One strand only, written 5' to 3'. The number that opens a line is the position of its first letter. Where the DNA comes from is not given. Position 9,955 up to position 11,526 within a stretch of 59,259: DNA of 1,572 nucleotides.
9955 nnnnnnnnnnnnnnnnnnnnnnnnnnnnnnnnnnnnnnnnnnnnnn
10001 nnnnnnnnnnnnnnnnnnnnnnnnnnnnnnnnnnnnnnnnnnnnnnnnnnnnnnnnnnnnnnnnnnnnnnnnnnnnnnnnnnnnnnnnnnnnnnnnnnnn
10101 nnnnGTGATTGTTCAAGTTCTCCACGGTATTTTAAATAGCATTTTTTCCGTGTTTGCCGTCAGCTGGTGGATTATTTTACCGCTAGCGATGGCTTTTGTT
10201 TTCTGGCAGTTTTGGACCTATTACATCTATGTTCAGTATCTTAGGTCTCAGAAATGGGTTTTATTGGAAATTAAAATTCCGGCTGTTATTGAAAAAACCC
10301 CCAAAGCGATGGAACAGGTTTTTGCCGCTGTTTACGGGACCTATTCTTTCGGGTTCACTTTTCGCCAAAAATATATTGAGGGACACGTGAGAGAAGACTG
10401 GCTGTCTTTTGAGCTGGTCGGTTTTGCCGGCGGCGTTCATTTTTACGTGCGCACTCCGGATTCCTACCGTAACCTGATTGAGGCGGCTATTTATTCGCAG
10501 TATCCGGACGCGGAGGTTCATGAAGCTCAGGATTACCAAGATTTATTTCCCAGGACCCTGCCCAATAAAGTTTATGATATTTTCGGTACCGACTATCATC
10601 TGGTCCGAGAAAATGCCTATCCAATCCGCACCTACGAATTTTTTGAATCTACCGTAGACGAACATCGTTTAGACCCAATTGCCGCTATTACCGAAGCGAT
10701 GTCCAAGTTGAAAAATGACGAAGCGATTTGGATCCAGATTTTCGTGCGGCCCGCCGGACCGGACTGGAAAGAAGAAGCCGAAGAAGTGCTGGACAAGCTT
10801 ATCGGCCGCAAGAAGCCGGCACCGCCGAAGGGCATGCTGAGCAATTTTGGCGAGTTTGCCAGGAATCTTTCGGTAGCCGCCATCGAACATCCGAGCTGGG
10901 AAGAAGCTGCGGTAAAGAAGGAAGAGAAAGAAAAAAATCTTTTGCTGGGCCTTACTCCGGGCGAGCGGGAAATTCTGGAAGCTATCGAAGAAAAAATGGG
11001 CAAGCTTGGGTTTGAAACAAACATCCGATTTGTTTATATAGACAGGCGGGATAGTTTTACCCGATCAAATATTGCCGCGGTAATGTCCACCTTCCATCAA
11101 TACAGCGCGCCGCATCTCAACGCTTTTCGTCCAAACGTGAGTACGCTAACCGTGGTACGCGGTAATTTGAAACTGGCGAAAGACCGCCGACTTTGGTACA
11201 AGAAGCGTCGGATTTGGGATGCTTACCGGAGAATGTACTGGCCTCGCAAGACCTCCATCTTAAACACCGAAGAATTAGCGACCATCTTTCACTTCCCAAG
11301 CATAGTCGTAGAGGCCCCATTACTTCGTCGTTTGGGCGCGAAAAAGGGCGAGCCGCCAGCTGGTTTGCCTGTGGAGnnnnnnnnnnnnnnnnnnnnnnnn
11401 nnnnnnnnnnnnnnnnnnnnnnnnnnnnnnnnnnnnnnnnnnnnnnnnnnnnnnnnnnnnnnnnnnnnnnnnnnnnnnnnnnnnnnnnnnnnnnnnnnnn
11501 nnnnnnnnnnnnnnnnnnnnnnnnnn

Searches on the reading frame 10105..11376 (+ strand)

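Call 19: search_protein_families(library=pfam, proteins=[window:10105-11376:+], max_evalue=0.01)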
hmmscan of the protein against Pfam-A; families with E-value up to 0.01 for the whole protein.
window:10105-11376:+ (424 aa): 0 families

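Call 32: search_protein_families(library=phrogs, proteins=[window:10105-11376:+], max_evalue=0.001)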
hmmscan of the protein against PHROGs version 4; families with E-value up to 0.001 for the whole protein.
window:10105-11376:+ (424 aa): 1 family
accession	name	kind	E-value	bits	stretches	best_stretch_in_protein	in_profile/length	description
phrog_5156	-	unknown function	8.7e-17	61.5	1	96-399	75-355/824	-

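Call 59: search_protein_families(library=padloc, proteins=[window:10105-11376:+], max_evalue=0.01)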
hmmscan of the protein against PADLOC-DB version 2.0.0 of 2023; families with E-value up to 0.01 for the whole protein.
window:10105-11376:+ (424 aa): 0 families
